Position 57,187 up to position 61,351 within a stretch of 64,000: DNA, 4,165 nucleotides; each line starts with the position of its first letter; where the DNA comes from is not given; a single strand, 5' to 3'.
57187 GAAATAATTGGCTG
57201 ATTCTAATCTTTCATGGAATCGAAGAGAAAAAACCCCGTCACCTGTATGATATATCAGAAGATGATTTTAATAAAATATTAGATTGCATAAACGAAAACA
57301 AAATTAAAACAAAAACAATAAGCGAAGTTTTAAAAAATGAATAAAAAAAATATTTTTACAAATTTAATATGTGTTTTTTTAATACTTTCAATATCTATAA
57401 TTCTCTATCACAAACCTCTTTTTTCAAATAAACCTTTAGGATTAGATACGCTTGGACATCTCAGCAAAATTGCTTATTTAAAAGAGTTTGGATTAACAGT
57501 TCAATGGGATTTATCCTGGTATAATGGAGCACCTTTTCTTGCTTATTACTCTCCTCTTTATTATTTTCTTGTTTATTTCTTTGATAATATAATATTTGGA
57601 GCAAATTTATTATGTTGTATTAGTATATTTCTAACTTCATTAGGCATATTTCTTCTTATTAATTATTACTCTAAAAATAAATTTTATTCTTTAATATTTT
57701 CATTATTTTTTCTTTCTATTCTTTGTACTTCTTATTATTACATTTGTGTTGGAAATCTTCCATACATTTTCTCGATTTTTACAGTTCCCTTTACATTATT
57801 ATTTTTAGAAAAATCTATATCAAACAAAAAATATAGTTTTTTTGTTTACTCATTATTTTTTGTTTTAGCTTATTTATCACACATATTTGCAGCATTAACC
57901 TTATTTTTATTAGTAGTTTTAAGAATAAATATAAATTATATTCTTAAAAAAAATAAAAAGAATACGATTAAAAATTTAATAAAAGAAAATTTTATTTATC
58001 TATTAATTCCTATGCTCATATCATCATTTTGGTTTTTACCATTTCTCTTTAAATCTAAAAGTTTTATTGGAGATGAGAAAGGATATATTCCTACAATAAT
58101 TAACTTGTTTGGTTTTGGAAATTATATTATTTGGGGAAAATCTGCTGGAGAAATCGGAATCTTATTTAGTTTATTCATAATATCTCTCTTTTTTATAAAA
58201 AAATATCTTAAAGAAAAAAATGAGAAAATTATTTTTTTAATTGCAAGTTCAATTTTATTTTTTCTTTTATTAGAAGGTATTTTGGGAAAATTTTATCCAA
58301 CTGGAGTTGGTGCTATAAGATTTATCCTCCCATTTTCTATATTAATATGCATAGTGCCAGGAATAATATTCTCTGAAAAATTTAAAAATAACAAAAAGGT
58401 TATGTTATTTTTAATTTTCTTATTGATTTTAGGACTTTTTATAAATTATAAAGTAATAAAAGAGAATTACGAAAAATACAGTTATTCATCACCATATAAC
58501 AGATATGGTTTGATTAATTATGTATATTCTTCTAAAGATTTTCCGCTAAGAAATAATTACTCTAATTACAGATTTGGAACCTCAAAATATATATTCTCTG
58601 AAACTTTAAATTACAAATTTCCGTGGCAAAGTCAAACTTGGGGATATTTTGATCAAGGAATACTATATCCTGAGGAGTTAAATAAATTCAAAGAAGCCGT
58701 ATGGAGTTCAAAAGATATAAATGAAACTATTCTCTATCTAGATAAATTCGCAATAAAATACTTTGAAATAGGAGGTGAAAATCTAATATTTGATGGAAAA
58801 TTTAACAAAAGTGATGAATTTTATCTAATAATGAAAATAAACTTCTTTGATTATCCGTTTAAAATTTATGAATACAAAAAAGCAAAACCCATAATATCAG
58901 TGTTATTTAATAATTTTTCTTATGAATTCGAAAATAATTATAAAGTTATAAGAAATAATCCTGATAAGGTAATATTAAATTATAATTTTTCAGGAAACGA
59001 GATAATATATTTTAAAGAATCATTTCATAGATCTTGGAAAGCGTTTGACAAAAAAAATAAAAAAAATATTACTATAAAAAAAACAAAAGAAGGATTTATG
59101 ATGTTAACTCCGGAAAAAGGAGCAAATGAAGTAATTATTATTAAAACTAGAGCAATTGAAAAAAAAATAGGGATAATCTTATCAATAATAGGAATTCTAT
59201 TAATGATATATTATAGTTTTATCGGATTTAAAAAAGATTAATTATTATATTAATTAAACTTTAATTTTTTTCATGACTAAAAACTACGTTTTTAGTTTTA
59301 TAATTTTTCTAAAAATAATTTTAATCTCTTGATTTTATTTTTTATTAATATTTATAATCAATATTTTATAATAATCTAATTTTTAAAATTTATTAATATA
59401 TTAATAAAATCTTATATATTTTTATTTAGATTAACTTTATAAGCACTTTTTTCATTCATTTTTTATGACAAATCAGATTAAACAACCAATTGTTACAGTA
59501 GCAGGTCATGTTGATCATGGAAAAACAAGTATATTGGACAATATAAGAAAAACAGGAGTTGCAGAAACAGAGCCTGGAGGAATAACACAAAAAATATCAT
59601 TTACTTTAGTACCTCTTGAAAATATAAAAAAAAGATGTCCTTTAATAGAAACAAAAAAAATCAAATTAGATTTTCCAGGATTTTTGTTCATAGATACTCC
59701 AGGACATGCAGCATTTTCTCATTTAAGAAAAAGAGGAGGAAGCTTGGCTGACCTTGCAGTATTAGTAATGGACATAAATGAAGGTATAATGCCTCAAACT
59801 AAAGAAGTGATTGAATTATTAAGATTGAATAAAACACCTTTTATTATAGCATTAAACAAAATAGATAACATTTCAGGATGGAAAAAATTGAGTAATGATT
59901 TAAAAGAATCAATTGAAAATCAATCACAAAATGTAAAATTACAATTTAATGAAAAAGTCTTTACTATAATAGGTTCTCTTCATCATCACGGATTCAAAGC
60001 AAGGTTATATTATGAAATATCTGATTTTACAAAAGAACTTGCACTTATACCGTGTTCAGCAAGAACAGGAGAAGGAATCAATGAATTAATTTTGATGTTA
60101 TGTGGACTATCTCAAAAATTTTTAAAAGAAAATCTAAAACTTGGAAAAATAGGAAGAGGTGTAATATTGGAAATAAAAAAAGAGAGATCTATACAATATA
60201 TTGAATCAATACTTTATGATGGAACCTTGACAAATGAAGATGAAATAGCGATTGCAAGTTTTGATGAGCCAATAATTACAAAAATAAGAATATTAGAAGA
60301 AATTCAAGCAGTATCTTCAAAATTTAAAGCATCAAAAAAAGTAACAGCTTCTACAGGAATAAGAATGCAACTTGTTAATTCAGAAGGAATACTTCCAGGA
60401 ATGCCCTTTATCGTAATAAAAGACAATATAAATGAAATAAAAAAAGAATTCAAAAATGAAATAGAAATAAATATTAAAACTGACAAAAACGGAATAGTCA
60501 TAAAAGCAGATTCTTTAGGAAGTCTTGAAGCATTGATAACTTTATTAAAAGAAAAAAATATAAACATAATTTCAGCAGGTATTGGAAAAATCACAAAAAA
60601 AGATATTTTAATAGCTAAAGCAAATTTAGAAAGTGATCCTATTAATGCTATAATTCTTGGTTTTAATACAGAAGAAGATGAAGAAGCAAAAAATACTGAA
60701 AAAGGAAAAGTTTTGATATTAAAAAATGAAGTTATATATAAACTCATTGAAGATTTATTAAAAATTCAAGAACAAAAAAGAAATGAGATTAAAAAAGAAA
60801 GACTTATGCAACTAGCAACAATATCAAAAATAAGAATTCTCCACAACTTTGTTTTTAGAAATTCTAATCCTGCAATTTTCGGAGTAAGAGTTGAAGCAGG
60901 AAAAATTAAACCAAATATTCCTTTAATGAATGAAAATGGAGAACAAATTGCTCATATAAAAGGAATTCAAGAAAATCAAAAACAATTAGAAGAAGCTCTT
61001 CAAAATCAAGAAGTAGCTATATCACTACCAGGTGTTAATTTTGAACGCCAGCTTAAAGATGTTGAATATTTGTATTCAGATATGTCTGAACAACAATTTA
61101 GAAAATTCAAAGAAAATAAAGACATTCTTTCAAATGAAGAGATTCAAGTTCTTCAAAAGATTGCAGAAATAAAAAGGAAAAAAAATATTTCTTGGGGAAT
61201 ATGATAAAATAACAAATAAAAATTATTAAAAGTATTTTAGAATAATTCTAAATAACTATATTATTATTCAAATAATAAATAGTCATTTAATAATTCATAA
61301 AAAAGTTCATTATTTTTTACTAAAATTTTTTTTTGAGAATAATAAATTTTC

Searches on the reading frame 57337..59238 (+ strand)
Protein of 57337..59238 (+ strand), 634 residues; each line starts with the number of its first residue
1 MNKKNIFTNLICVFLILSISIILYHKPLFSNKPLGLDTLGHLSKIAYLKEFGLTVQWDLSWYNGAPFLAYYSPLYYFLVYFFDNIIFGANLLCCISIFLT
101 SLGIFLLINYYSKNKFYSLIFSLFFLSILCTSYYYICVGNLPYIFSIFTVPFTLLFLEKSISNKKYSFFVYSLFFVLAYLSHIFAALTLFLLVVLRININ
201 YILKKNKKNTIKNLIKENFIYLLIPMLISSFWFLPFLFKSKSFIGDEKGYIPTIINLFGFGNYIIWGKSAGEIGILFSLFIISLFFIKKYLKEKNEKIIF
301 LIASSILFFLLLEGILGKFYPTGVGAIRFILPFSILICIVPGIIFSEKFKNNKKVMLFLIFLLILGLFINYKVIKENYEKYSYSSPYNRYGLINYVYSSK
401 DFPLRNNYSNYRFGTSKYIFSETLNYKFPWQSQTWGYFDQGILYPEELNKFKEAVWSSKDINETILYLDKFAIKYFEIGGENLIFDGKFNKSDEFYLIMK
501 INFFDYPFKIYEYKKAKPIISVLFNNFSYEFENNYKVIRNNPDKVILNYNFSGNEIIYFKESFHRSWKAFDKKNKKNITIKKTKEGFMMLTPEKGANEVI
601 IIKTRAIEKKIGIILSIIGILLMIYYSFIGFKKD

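Call 12: search_protein_families(library=pfam, proteins=[window:57337-59238:+], max_evalue=0.00001)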
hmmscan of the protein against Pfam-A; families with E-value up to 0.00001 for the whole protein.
window:57337-59238:+ (634 aa): 1 family
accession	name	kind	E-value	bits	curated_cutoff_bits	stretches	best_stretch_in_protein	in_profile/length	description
PF14897.12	EpsG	-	1.2e-07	31.6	30.1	1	69-385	44-326/326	EpsG family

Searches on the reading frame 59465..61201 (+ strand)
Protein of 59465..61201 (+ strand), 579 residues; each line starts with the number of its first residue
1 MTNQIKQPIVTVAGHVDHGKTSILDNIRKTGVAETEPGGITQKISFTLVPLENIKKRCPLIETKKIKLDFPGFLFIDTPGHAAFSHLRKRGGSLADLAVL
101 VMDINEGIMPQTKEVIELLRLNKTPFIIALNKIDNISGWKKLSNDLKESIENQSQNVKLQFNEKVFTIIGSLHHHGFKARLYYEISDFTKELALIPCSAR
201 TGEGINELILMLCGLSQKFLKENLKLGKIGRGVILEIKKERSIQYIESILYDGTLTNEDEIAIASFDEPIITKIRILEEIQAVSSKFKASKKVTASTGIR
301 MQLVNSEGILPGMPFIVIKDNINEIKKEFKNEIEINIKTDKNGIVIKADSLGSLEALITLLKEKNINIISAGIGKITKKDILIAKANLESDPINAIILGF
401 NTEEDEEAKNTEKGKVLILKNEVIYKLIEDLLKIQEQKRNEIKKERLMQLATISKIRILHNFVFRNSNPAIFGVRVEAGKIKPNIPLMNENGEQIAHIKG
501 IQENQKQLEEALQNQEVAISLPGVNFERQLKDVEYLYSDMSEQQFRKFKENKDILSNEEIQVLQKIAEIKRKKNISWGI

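Call 12: search_protein_families(library=pfam, proteins=[window:59465-61201:+], max_evalue=0.00001)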
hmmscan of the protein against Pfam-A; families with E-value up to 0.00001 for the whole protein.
window:59465-61201:+ (579 aa): 4 families
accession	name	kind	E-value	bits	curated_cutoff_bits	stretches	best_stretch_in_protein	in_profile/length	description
PF00009.33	GTP_EFTU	-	5.2e-34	117.9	26.5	1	9-213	5-183/188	Elongation factor Tu GTP binding domain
PF14578.12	GTP_EFTU_D4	-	3.8e-21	75.2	23.8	1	455-537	4-86/86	Elongation factor Tu domain 4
PF11987.13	IF-2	-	6.5e-19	68.4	27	1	327-431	13-116/117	Translation-initiation factor 2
PF01926.29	MMR_HSR1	-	1.5e-07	32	21.9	1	10-132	2-113/113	50S ribosome-binding GTPase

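Call 59: list_cluster_members(proteins=[window:59465-61201:+, window:31887-33167:-, window:50764-52161:-, window:28282-29565:+, window:53-538:-, window:6125-7261:+])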
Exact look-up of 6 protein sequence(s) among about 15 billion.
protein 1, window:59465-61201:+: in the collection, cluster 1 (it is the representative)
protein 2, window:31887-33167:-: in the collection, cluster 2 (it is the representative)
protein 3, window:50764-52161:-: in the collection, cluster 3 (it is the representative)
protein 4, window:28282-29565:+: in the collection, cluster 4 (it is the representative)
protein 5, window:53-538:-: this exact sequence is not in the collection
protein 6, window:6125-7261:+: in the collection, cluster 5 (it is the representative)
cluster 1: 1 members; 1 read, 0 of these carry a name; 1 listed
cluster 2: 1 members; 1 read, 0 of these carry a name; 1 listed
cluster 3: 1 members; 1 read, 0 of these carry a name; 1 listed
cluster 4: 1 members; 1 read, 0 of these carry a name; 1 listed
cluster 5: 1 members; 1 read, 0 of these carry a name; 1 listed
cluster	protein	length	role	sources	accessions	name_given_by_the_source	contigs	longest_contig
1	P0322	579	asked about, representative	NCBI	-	-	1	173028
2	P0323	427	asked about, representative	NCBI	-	-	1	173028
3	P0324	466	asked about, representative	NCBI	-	-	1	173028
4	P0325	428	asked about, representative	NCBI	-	-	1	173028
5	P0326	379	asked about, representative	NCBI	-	-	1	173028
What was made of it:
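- Tried and rejected: The window's other proteins are singletons without names (call 59), so the source organism could not be named.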

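Call 75: search_protein_families(library=ncbifam, proteins=[window:59465-61201:+], max_evalue=0.00001)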
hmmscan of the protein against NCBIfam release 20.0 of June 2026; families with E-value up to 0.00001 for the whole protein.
window:59465-61201:+ (579 aa): 35 families (the best 25 are shown)
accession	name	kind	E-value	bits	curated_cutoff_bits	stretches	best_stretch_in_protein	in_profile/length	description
NF003078.0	PRK04004.1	equivalog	1.1e-194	648.5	468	1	3-578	7-597/598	translation initiation factor IF-2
TIGR00491.2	aIF-2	equivalog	2.1e-171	571.4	554.75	1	5-578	2-590/591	translation initiation factor IF-2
NF011418.0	PRK14845.1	equivalog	2e-167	558.9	756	1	21-578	475-1048/1049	translation initiation factor IF-2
TIGR00487.1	IF-2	equivalog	5.7e-54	183.8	424.4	2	3-136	83-200/587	translation initiation factor IF-2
TIGR00231.1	small_GTP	domain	1.3e-20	73.8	42.5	1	7-157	3-143/164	GTP-binding protein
TIGR00475.1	selB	equivalog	8.7e-16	57.7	242.25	1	9-148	2-130/581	selenocysteine-specific translation elongation factor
TIGR01394.1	TypA_BipA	equivalog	9.5e-16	57.1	757.3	1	10-137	4-130/594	translational GTPase TypA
NF009373.0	PRK12736.1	subfamily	8.8e-15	54.4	452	1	11-137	16-142/394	elongation factor Tu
NF000766.0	PRK00049.1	subfamily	2.3e-14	53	449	1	10-138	15-143/396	elongation factor Tu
NF009372.0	PRK12735.1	subfamily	4.7e-14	52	479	1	10-138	15-143/396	elongation factor Tu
NF008969.0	PRK12317.1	subfamily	1.2e-13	50.4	502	1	10-169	10-186/426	elongation factor 1-alpha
TIGR00485.1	EF-Tu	equivalog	2e-13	49.9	522.4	1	10-138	15-143/394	elongation factor Tu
NF012153.1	tet_protect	equivalog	8.6e-13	47.4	775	1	13-152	6-147/614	tetracycline resistance ribosomal protection protein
TIGR03680.1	eif2g_arch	equivalog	5.3e-12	45.7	514.5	1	9-143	7-155/407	translation initiation factor IF-2 subunit gamma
NF003077.0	PRK04000.1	equivalog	2.4e-11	43.5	315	1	7-143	9-159/412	translation initiation factor IF-2 subunit gamma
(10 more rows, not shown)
